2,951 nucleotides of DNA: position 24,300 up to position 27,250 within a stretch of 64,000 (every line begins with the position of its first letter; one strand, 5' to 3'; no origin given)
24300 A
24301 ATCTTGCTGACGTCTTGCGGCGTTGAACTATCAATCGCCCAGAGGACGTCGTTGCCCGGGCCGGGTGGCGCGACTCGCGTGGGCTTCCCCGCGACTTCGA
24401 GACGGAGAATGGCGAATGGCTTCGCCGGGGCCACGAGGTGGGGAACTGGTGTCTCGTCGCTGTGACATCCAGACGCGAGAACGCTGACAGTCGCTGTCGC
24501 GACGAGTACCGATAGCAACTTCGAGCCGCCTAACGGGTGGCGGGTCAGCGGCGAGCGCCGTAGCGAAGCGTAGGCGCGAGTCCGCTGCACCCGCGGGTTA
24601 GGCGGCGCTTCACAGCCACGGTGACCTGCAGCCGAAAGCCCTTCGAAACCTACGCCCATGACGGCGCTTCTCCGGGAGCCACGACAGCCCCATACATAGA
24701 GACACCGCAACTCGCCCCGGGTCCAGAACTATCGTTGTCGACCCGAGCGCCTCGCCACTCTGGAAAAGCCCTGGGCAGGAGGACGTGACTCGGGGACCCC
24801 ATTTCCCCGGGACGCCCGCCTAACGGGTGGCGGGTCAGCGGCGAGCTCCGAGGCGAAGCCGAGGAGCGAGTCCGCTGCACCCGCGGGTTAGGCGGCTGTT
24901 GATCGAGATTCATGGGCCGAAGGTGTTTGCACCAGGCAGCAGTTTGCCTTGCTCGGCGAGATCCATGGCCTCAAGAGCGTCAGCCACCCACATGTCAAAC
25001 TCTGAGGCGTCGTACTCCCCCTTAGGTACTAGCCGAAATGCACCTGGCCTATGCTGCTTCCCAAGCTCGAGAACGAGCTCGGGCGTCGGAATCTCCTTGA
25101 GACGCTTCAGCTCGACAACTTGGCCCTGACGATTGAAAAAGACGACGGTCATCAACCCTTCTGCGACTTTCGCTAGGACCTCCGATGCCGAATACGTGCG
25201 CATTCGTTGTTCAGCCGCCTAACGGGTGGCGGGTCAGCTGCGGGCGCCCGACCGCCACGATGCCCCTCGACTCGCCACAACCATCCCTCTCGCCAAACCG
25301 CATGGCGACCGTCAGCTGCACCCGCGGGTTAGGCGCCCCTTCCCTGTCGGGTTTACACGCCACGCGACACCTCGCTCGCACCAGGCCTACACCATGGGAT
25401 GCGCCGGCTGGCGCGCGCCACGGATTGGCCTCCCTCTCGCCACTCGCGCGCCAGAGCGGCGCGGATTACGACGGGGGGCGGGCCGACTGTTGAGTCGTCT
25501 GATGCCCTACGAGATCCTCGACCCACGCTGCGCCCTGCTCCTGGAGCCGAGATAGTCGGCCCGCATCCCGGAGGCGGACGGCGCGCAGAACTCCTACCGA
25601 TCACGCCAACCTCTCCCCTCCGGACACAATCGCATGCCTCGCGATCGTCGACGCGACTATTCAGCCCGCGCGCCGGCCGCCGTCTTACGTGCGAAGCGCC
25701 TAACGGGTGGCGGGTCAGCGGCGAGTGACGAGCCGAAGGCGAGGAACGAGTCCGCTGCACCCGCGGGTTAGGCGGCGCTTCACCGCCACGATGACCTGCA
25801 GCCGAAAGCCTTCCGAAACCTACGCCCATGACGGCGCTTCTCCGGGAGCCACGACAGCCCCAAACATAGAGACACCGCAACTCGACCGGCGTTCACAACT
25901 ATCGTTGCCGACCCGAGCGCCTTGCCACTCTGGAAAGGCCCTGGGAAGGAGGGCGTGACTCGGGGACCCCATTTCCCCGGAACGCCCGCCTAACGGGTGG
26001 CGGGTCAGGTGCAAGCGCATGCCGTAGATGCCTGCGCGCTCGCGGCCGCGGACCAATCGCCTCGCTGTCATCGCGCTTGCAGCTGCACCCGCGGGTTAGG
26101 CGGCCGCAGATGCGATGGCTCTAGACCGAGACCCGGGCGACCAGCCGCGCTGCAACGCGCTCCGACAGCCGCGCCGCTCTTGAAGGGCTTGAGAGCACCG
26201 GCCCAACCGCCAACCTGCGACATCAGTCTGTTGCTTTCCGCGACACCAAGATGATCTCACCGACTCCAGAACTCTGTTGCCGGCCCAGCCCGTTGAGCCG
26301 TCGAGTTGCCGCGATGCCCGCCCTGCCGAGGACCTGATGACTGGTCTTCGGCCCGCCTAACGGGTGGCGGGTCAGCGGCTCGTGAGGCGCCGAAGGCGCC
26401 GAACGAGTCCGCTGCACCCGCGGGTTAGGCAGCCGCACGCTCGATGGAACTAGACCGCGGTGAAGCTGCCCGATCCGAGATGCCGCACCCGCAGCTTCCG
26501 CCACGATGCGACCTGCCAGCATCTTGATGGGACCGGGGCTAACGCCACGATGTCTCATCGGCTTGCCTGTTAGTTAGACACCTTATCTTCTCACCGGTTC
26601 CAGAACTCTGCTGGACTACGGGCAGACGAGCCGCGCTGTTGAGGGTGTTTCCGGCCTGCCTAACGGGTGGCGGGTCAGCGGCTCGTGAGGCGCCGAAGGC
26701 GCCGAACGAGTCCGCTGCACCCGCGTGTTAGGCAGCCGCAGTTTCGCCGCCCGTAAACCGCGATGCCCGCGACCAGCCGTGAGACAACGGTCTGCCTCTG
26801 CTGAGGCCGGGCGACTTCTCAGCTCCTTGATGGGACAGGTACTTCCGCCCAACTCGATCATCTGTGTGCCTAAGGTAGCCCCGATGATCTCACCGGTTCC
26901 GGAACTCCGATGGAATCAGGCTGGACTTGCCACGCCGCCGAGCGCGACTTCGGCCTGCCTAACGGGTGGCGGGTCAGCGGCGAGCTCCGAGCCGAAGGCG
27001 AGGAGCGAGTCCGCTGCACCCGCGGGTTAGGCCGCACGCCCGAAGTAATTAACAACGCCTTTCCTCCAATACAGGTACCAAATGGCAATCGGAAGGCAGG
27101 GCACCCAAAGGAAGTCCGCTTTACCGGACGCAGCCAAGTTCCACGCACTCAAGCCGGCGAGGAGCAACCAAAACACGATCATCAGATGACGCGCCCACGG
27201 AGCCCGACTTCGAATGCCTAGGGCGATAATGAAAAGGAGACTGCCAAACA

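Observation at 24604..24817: Family B: about 21 copies of a 215-bp mini-cassette lacking an ORF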

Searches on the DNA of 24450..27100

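Call 70: search_rna_families(source=window, start=24450, end=27100, threshold=evalue, max_evalue=1)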
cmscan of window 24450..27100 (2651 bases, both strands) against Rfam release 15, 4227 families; matches with E-value up to 1: 0.
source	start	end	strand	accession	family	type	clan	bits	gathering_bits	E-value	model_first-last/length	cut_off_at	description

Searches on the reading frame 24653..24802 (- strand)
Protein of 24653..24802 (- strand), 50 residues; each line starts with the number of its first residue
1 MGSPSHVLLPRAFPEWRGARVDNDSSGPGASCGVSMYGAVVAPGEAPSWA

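Call 45: predict_structure(alignment_id=A2)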
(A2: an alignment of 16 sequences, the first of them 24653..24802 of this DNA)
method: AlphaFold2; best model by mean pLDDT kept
length: 50 residues; sequences in the alignment: 16
mean_pLDDT: 61.6   pTM: 0.12
mean pLDDT of the five models: 61.6, 58.5, 57.4, 57.2, 55.0
residues with pLDDT >= 90: 0; 70-90: 1; 50-70: 49; < 50: 0
segments of 3 or more residues with pLDDT < 50: none
pLDDT, mean of each block of 10 residues (from residue 1): 63 60 59 61 65
secondary structure, 60 per line:
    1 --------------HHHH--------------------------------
elements in order: H15-18

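Call 46: search_protein_representatives(alignment_id=A2)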
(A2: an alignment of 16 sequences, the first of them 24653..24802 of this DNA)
Query: 16 sequences, 50 profile positions. Proteins with E-value up to 0.001 (for the whole library): 9; up to 1e-10: 5; up to 1e-30: 0. The best 9 are listed.
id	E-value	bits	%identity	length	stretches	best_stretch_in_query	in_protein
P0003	2.6e-24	101.4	-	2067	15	27-49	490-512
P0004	5.0e-23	97.3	-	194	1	1-50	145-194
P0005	2.2e-18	82.4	-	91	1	2-48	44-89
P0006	6.2e-17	77.8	-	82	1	1-50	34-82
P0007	2.6e-11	59.8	-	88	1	1-47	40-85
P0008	2.3e-09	53.6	-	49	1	1-50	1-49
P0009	2.1e-07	47.3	-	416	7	8-27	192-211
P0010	1.8e-04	37.9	-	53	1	1-31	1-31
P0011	6.4e-04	36.1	-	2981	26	24-42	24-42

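Call 48: find_encoding_contigs(protein=P0008, flank=10000)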
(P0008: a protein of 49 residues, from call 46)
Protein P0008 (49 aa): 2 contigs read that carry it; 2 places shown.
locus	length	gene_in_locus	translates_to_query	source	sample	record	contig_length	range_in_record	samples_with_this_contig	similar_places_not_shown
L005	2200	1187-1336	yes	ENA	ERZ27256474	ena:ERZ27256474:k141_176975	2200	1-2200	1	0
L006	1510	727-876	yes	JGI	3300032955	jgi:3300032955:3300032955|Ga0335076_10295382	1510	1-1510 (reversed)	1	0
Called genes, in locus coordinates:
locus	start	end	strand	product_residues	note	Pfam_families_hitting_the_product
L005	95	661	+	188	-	-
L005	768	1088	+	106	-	-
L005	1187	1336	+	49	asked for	-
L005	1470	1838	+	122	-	PF06689:zf-C4_ClpX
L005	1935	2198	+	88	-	?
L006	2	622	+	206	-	?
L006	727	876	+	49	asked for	-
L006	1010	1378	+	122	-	PF06689:zf-C4_ClpX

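Call 49: find_encoding_contigs(protein=P0007, flank=10000)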
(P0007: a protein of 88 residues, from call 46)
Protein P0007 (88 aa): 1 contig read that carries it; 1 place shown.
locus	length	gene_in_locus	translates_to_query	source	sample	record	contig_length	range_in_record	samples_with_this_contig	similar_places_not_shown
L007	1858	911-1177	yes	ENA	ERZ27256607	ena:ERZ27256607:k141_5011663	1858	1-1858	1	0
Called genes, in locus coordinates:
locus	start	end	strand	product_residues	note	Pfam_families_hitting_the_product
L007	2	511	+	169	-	?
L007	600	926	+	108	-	-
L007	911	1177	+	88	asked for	-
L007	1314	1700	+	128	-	-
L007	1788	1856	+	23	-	?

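Call 50: find_encoding_contigs(protein=P0006, flank=10000)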
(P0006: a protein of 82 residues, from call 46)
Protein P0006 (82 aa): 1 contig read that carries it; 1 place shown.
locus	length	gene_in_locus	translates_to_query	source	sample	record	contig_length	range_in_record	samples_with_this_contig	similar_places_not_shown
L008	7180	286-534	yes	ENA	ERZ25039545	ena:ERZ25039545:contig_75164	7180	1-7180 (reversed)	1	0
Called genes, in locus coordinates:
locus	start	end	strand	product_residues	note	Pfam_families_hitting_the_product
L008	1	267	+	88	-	?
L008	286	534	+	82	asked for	-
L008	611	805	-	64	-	-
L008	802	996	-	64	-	-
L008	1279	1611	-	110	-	PF13560:HTH_31 (weak), PF01381:HTH_3 (weak)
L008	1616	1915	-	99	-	PF05973:Gp49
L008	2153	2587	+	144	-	PF19851:DUF6326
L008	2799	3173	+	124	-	PF00903:Glyoxalase, PF18029:Glyoxalase_6 (weak)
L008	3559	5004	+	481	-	PF16655:PhoD_N, PF09423:PhoD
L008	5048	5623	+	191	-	-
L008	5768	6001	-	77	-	-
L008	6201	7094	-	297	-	-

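Call 51: find_encoding_contigs(protein=P0005, flank=10000)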
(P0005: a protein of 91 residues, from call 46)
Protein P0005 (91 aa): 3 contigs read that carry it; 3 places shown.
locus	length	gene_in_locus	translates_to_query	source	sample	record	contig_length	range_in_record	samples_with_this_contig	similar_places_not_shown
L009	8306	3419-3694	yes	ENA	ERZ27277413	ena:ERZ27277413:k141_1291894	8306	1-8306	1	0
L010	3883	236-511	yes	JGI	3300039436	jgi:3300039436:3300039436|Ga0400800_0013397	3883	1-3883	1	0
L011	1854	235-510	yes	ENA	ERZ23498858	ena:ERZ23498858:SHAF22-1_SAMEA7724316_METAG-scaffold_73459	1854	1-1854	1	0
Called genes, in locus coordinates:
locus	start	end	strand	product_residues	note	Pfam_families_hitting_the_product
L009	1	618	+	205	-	?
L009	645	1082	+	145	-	-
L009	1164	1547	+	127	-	-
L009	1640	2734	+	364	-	PF13495:Phage_int_SAM_4, PF00589:Phage_integrase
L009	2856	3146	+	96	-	-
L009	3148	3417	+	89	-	-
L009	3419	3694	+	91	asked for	-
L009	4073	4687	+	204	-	-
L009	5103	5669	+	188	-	-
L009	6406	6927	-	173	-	PF08327:AHSA1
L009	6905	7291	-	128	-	PF12840:HTH_20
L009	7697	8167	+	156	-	-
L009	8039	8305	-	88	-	?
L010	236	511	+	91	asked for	-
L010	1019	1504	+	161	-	-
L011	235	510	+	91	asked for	-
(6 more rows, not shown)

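Call 82: find_encoding_contigs(protein=P0010, flank=5000)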
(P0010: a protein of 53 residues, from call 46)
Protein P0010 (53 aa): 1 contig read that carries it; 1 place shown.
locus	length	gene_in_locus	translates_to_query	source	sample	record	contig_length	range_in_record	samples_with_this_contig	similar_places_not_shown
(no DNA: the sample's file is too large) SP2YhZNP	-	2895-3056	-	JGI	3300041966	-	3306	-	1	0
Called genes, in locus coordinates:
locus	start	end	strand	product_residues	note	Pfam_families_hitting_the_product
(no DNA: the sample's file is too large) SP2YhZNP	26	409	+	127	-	-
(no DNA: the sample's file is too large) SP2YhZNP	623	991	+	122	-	-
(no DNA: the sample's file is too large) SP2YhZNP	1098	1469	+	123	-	PF06689:zf-C4_ClpX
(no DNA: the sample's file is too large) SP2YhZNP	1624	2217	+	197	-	PF14066:DUF4256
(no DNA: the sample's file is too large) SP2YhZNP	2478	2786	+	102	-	-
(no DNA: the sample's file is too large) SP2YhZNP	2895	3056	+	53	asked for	-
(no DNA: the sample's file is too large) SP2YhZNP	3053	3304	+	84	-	?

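Call 84: find_homologous_proteins(query=A5, max_evalue=0.001)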
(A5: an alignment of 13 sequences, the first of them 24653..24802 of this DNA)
Query A5 (13 sequences) (50 aa, profile of the alignment): 6 proteins with E <= 0.001 among 2941 candidates.
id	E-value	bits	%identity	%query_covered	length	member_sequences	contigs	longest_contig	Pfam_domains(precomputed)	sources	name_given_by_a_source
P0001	3.0e-24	103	80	100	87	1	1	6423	-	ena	-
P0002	1.1e-23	101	66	100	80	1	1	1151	-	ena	-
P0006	2.3e-20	90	60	100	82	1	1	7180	-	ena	-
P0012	3.0e-20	90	57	98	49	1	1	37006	-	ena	-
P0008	6.7e-20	89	46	100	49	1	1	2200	-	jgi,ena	-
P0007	2.3e-19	87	53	98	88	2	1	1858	-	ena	-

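Call 85: find_encoding_contigs(protein=P0012, flank=10000)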
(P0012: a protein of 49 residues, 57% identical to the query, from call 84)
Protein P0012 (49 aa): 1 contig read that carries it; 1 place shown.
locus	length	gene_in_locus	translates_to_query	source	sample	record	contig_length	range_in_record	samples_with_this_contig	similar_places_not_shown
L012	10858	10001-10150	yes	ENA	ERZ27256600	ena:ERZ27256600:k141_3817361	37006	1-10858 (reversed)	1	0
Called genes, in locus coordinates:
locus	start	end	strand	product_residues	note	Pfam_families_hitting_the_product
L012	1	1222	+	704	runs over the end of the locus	PF03924:CHASE, PF00069:Pkinase, PF07714:PK_Tyr_Ser-Thr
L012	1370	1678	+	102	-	-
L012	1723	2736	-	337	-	PF02322:Cyt_bd_oxida_II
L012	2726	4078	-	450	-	PF01654:Cyt_bd_oxida_I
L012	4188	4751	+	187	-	PF00293:NUDIX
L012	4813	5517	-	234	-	PF01810:LysE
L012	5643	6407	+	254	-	PF00154:RecA_N, PF27531:MT3502_N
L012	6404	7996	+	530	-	PF00817:IMS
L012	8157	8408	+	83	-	PF14384:BrnA_antitoxin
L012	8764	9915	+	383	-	PF13495:Phage_int_SAM_4, PF00589:Phage_integrase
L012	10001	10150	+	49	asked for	-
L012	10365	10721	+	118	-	-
